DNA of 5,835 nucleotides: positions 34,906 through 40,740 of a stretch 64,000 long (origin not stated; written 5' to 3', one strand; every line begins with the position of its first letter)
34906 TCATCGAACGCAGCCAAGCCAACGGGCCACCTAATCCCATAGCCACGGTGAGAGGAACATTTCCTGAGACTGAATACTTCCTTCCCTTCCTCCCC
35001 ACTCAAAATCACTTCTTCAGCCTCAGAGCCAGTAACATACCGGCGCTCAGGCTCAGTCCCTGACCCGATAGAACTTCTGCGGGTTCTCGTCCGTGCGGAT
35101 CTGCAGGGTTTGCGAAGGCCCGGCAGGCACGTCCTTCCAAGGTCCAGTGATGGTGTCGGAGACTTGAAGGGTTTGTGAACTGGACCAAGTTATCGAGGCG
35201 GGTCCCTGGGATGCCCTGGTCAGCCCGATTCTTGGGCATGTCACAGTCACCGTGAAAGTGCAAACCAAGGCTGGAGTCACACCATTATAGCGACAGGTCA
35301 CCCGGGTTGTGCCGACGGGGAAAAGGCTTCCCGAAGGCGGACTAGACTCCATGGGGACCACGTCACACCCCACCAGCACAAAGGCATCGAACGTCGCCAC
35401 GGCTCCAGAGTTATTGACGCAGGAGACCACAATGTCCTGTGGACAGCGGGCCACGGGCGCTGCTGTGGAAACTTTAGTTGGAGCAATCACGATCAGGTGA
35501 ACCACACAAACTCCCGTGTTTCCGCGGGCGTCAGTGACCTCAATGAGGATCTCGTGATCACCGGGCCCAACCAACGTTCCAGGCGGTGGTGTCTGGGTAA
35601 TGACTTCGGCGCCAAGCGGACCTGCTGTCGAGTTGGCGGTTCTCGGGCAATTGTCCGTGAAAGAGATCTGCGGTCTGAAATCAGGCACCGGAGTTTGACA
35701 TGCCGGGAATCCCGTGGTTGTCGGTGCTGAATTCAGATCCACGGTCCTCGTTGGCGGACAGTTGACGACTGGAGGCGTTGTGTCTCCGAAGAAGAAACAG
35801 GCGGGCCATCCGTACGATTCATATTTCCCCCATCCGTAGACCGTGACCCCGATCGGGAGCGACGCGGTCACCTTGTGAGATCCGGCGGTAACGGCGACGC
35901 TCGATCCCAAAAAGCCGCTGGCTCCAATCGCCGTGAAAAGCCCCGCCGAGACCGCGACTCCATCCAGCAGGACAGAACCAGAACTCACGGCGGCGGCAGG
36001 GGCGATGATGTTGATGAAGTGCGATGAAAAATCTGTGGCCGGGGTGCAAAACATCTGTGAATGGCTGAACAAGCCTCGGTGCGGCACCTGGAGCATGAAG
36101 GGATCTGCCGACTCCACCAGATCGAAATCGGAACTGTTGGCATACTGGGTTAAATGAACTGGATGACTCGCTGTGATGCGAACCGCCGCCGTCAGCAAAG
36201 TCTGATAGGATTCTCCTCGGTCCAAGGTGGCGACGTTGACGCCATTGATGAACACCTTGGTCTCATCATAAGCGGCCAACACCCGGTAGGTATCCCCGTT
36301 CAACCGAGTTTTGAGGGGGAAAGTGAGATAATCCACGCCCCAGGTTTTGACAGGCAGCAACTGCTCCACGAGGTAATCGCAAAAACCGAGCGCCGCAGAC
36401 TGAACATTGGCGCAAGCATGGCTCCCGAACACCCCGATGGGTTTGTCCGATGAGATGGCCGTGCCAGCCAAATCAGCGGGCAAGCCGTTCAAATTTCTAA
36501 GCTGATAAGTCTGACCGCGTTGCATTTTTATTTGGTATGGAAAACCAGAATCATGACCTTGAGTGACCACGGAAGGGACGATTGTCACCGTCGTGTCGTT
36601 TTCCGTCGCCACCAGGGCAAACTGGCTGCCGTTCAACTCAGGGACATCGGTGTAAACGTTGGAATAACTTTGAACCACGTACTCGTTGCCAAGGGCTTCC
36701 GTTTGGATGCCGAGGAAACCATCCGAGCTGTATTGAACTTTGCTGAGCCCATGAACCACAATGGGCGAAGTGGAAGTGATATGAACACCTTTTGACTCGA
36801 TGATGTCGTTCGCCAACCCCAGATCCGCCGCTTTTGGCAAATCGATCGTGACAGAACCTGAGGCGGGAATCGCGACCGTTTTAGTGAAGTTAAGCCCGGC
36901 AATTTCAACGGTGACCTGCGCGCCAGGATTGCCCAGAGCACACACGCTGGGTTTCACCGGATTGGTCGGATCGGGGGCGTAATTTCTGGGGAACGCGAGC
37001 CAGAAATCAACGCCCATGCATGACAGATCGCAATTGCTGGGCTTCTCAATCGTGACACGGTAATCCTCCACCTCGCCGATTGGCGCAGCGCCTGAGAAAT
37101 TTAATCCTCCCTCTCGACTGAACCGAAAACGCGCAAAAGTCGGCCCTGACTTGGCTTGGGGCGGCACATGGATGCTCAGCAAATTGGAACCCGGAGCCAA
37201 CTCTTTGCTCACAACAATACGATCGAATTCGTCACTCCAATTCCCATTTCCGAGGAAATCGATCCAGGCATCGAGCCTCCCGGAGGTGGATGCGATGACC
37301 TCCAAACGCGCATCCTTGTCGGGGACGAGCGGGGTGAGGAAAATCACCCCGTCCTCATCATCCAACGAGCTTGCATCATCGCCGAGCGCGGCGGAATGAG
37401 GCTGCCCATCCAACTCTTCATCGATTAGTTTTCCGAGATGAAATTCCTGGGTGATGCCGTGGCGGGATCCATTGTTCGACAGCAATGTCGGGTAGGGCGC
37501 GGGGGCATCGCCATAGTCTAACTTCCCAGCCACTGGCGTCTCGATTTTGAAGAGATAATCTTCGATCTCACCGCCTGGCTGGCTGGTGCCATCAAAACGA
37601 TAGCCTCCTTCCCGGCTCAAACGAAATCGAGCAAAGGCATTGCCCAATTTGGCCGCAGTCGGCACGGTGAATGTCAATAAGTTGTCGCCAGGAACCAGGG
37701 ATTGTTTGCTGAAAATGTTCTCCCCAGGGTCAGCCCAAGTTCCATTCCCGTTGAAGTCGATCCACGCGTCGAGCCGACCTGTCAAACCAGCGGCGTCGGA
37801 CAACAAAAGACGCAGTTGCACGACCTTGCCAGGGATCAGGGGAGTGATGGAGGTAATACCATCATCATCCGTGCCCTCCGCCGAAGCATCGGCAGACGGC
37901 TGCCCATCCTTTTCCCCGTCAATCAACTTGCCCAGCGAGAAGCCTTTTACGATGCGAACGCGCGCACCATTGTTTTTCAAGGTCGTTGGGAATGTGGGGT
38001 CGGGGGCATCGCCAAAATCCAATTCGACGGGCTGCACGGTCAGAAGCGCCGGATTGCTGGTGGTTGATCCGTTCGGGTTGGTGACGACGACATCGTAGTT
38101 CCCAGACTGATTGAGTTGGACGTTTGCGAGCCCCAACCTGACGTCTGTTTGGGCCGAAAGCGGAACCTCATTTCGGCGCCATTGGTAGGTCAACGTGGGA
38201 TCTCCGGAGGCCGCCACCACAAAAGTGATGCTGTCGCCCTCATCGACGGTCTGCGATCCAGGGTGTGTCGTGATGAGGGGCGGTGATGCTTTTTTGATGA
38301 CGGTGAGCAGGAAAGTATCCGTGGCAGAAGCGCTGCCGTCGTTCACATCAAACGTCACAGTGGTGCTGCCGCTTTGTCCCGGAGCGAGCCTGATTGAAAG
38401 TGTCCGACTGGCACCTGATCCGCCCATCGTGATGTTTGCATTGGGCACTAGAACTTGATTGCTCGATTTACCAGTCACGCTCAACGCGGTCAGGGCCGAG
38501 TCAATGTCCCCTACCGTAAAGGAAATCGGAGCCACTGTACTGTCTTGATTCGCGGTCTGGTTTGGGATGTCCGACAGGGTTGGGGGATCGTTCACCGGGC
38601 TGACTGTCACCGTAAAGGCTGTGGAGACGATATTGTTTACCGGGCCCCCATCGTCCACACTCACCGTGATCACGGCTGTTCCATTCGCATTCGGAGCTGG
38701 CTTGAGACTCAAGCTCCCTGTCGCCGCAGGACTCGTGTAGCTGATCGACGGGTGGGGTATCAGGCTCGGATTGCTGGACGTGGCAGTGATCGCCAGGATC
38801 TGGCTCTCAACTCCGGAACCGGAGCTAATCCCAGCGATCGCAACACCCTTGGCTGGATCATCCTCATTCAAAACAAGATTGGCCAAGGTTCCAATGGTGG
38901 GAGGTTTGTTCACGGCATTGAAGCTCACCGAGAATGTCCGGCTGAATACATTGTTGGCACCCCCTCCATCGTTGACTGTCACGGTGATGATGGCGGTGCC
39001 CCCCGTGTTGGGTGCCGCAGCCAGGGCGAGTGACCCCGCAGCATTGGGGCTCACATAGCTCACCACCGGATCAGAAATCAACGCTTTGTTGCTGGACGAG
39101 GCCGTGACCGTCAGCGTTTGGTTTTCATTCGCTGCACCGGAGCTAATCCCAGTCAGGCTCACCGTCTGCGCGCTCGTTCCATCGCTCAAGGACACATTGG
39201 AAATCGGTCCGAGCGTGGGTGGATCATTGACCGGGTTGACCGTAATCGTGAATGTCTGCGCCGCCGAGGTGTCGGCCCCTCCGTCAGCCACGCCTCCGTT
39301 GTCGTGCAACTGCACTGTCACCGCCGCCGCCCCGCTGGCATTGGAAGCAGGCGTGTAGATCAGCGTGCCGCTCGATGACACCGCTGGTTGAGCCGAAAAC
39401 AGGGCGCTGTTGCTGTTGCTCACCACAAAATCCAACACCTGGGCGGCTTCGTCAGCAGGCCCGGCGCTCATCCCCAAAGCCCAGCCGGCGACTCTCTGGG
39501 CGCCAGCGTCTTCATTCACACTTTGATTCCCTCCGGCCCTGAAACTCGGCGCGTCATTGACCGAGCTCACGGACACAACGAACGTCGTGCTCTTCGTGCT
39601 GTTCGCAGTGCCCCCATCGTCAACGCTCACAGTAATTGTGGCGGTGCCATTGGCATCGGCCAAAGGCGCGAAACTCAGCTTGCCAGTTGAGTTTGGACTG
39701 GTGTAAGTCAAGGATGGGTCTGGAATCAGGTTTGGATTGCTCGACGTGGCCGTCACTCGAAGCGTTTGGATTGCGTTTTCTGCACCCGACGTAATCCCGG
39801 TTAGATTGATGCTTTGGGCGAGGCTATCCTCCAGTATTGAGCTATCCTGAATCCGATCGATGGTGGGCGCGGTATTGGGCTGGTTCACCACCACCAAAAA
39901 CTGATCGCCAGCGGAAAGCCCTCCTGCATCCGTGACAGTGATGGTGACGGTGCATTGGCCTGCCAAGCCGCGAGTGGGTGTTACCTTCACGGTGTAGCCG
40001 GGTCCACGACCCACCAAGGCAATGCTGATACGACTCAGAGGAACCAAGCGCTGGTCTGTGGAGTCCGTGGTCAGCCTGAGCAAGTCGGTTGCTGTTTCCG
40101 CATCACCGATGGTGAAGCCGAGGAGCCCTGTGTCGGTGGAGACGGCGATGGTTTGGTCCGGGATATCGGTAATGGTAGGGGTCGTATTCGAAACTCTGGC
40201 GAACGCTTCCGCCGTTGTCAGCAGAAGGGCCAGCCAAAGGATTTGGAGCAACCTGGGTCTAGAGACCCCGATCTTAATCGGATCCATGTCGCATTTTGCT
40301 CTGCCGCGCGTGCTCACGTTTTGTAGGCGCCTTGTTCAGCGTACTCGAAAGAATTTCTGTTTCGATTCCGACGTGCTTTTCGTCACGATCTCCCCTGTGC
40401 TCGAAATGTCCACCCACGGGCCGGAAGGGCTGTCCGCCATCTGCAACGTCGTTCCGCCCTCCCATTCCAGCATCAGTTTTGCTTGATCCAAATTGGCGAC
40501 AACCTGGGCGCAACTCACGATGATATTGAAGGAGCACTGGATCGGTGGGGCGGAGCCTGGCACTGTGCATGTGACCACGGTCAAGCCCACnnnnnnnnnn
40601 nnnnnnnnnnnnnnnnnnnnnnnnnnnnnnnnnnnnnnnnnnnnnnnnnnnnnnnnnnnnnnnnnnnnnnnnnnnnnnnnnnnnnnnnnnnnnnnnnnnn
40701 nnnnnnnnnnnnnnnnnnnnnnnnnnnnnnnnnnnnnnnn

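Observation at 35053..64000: Minus-strand operon of four very large surface proteins, with a translationally coupled GEVED / IgGFc-binding-like / HYR paralog pair and no secretion machinery in sight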

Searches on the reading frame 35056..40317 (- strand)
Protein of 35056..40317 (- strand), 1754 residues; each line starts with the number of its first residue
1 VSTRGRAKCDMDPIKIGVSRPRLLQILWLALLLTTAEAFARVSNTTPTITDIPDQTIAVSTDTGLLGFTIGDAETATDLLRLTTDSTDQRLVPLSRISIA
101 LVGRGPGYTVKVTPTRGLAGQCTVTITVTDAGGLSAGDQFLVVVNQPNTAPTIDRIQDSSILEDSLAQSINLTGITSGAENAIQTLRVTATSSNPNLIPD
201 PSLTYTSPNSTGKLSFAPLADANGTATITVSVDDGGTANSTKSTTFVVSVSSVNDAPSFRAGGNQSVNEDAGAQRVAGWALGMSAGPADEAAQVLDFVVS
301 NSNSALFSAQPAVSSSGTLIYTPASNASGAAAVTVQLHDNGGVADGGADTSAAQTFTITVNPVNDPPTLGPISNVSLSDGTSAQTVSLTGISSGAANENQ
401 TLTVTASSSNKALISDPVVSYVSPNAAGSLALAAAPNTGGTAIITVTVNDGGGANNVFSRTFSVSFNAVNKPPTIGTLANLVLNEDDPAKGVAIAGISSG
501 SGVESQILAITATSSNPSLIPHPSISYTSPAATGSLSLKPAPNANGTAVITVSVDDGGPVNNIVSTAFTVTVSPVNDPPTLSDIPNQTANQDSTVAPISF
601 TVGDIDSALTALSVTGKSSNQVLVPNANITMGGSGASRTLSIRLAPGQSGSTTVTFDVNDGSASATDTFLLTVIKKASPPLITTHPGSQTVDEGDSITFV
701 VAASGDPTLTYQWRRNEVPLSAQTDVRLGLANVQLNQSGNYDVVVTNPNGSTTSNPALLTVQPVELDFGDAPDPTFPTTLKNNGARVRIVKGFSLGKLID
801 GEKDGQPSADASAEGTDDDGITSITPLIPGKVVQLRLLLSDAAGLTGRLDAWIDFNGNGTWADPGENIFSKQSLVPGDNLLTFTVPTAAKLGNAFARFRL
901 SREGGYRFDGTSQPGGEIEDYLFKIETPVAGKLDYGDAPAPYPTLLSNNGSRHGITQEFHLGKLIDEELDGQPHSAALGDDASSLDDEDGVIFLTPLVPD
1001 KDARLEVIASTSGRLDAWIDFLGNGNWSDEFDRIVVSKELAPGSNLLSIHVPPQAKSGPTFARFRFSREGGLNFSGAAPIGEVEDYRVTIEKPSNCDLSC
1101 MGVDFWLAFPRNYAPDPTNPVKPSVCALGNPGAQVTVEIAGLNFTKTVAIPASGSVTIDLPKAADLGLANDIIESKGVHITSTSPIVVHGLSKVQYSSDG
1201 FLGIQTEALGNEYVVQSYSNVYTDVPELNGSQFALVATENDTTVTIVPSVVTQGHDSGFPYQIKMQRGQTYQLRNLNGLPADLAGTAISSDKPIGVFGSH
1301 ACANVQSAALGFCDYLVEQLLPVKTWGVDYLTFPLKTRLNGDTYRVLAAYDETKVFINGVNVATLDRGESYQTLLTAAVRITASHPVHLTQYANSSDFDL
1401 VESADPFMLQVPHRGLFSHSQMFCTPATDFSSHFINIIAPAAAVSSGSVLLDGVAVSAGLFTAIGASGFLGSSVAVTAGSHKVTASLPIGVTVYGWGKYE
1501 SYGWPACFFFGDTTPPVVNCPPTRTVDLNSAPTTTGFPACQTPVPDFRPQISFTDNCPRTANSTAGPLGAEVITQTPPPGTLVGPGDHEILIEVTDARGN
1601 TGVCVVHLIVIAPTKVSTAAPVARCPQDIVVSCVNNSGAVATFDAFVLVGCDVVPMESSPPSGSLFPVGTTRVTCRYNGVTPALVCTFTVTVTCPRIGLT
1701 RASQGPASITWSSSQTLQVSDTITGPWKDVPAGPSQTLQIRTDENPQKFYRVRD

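Call 10: search_protein_families(library=pfam, proteins=[window:35056-40317:-], max_evalue=0.01)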
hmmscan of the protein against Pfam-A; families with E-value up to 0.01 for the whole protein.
window:35056-40317:- (1754 aa): 8 families
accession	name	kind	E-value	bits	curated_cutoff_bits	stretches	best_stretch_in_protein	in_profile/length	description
PF17517.7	IgGFc_binding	-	8.2e-65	219.4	25.6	1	1200-1495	2-297/297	IgGFc binding protein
PF20009.4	GEVED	-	2.8e-23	82.9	24.4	2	849-923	2-77/78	GEVED domain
PF13927.12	Ig_3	-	2.2e-11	44.5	30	1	679-747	1-78/78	Immunoglobulin domain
PF17963.7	Big_9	-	3.4e-11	44.3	23.6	1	576-669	1-86/89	Bacterial Ig domain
PF13895.12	Ig_2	-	2.7e-09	37.6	27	1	681-761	3-79/79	Immunoglobulin domain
PF07679.22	I-set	-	4.5e-09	36.7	23.7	1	681-755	2-85/90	Immunoglobulin I-set domain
PF17892.7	Cadherin_5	-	6.2e-08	32.8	26.5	1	208-247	57-96/98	Cadherin-like domain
PF02494.22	HYR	-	0.00018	22.2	21.7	0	1618-1692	3-81/81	HYR domain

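Call 11: search_protein_families(library=ncbifam, proteins=[window:35056-40317:-], max_evalue=0.01)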
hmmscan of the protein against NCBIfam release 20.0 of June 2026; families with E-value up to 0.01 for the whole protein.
window:35056-40317:- (1754 aa): 3 families
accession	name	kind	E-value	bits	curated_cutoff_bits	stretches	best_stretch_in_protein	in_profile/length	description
NF012211.1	tand_rpt_95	domain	1.8e-27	95.2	90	4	206-259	42-93/98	tandem-95 repeat protein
NF041740.1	choice_anch_T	equivalog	0.0016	17.6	70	1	613-713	13-110/259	choice-of-anchor T family protein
NF047971.1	ThermolysLepto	equivalog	0.0069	14.6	1350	0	846-926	688-772/776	M4 family metalopeptidase thermolysin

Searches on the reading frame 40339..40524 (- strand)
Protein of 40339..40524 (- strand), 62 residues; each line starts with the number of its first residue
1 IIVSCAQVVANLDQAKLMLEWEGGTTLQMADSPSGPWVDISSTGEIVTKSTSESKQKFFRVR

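Call 58: search_protein_representatives(alignment_id=A2)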
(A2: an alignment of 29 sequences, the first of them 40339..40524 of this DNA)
Query: 29 sequences, 61 profile positions. Proteins with E-value up to 0.001 (for the whole library): 10686; up to 1e-10: 944; up to 1e-30: 19. The best 150 are listed.
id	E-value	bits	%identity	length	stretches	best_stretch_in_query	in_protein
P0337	3.0e-68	241.6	-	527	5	5-60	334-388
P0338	5.1e-55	199.2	-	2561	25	7-59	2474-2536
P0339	2.1e-50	184.5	-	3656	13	2-59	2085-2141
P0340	4.9e-50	183.3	-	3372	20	5-57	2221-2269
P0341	5.1e-43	160.8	-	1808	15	4-50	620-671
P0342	8.0e-43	160.2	-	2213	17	8-59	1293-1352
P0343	1.4e-41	156.2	-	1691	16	25-59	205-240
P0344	7.1e-39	147.5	-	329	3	5-59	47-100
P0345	1.2e-35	137.2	-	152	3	3-59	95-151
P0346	2.5e-34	133.0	-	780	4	10-58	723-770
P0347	1.1e-33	130.9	-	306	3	7-60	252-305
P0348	1.1e-32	127.7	-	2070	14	7-50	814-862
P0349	2.4e-32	126.6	-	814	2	3-59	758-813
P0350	9.9e-32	124.6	-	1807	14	5-47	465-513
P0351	1.5e-31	124.1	-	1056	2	5-60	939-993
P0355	9.3e-31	121.5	-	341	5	3-60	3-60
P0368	4.9e-24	100.0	-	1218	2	3-59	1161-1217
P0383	5.0e-20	87.2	-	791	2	5-59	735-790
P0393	1.6e-18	82.3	-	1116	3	4-59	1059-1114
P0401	2.4e-17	78.6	-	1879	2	5-60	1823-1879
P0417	2.2e-16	75.5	-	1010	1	7-59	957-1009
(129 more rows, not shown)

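Call 59: search_protein_families(library=pfam, proteins=[P0337, P0345, P0355, P0349, P0351, P0368, P0383, P0393, P0401, P0417], max_evalue=0.01)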
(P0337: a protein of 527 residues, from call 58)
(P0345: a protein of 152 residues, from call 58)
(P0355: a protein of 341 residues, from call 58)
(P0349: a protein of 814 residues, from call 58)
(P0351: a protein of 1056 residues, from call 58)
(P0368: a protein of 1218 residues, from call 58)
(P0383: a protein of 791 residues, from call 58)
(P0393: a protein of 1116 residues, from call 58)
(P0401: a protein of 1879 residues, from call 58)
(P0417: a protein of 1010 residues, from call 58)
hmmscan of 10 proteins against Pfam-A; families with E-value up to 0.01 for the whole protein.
P0337 (527 aa): 0 families

P0345 (152 aa): 0 families

P0355 (341 aa): 2 families
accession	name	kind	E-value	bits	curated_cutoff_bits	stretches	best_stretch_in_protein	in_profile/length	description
PF13927.12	Ig_3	-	2.6e-08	34.7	30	1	136-203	2-78/78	Immunoglobulin domain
PF07679.22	I-set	-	9.5e-05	22.8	23.7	1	136-208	1-82/90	Immunoglobulin I-set domain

P0349 (814 aa): 0 families

P0351 (1056 aa): 9 families
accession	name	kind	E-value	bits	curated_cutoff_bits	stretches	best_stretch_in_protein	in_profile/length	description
PF13385.13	Laminin_G_3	-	2.8e-53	180.6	27.6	3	744-917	1-151/151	Concanavalin A-like lectin/glucanases superfamily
PF07953.20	Toxin_R_bind_N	-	2.9e-25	89.5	23.8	3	98-196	52-153/191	Clostridium neurotoxin, N-terminal receptor binding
PF02210.31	Laminin_G_2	-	2.5e-11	44.6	22.9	0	812-860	37-82/126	Laminin G domain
PF13927.12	Ig_3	-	5.5e-11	43.2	30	2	607-671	3-77/78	Immunoglobulin domain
PF22925.3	TS_C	-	7.2e-08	32.7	27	0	496-537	126-161/202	Trans-sialidase, C-terminal domain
PF07679.22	I-set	-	1.5e-07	31.8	23.7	1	607-680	2-85/90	Immunoglobulin I-set domain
PF13895.12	Ig_2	-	1.2e-06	29.1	27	1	633-686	28-79/79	Immunoglobulin domain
PF00054.30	Laminin_G_1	-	1e-05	26.2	24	0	824-857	47-80/131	Laminin G domain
PF00354.24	Pentaxin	-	0.00014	22.1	25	0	168-263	84-172/194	Pentaxin family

P0368 (1218 aa): 9 families
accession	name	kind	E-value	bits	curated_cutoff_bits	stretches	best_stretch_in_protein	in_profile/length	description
PF13927.12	Ig_3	-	1.8e-61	205.1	30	7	169-237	1-78/78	Immunoglobulin domain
PF13540.12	RCC1_2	-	6.6e-53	175.7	22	6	449-477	2-30/30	Regulator of chromosome condensation (RCC1) repeat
PF07679.22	I-set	-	1e-52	176.6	23.7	5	172-246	3-86/90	Immunoglobulin I-set domain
PF25390.1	WD40_RLD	-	1.6e-37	130.1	150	2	429-631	53-330/363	RCC1-like domain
PF13895.12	Ig_2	-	1.1e-23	83.7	27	2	264-336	9-79/79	Immunoglobulin domain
PF25275.1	Golvesin_C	-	1.4e-23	83.8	31.6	1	884-1008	3-130/132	Golvesin C-terminal domain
PF00047.31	ig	-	7.8e-15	55.4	21.8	0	178-244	2-79/81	Immunoglobulin domain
PF07686.23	V-set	-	1.3e-10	41.9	26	0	81-152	27-94/109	Immunoglobulin V-set domain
PF00415.24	RCC1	-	0.00014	22.8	21.7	0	64-80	32-50/50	Regulator of chromosome condensation (RCC1) repeat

P0383 (791 aa): 8 families
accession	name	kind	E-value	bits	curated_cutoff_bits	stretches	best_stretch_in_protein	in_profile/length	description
PF25390.1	WD40_RLD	-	1.9e-44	152.9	150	3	325-517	89-323/363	RCC1-like domain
PF13927.12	Ig_3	-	7.8e-34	116.5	30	3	45-119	1-78/78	Immunoglobulin domain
PF07679.22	I-set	-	8.3e-33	112.8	23.7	3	46-126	1-84/90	Immunoglobulin I-set domain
PF13540.12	RCC1_2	-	3.7e-32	109.7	22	3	416-445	1-30/30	Regulator of chromosome condensation (RCC1) repeat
PF13895.12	Ig_2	-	5.5e-13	49.4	27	1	48-132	3-78/79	Immunoglobulin domain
PF00047.31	ig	-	5e-07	30.4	21.8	0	56-124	4-77/81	Immunoglobulin domain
PF07686.23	V-set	-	1e-05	26.1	26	0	90-133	60-108/109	Immunoglobulin V-set domain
PF00415.24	RCC1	-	8.6e-05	23.5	21.7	0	412-429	33-50/50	Regulator of chromosome condensation (RCC1) repeat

P0393 (1116 aa): 5 families
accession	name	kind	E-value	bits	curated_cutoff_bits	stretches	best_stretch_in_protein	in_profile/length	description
PF00041.27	fn3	-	2.4e-11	44.1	25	1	242-322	2-82/84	Fibronectin type III domain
PF13927.12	Ig_3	-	2.8e-07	31.4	30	1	679-746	3-78/78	Immunoglobulin domain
PF17829.7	GH115_C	-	6.8e-06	26.5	24.1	1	877-1032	8-161/172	Glycosyl hydrolase family 115 C-terminal domain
PF07679.22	I-set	-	0.00074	20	23.7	1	680-753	3-84/90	Immunoglobulin I-set domain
PF13205.12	Big_5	-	0.0008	20.5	23.6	0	780-856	23-95/105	Bacterial Ig-like domain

P0401 (1879 aa): 9 families
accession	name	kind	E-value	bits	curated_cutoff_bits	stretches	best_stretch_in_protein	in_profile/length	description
PF13540.12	RCC1_2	-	2.9e-87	285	22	10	261-290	1-30/30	Regulator of chromosome condensation (RCC1) repeat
PF25390.1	WD40_RLD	-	2.2e-73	248.1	150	4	1466-1647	100-278/363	RCC1-like domain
PF13927.12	Ig_3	-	2.3e-72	239.9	30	7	442-514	2-77/78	Immunoglobulin domain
PF07679.22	I-set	-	2.4e-72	239.5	23.7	7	442-524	1-86/90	Immunoglobulin I-set domain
PF13895.12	Ig_2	-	3.3e-35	120.6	27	3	359-440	2-79/79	Immunoglobulin domain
PF07686.23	V-set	-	1.4e-17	64.3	26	1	483-527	57-106/109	Immunoglobulin V-set domain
PF00047.31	ig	-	4.7e-17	62.5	21.8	1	450-522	2-79/81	Immunoglobulin domain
PF00415.24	RCC1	-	2e-08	35.1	21.7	0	1473-1509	1-50/50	Regulator of chromosome condensation (RCC1) repeat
PF25384.1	Alsin_RLD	-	8.1e-05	22.5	100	0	1533-1579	275-321/405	Alsin RCC1-like domain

P0417 (1010 aa): 0 families

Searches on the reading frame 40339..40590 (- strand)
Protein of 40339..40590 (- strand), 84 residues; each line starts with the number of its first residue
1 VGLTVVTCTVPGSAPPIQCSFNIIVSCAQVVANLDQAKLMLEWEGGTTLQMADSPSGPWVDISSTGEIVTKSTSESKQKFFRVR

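Call 47: search_protein_families(library=pfam, proteins=[window:40339-40590:-], max_evalue=5)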
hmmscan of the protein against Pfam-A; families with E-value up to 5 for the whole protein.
window:40339-40590:- (84 aa): 0 families
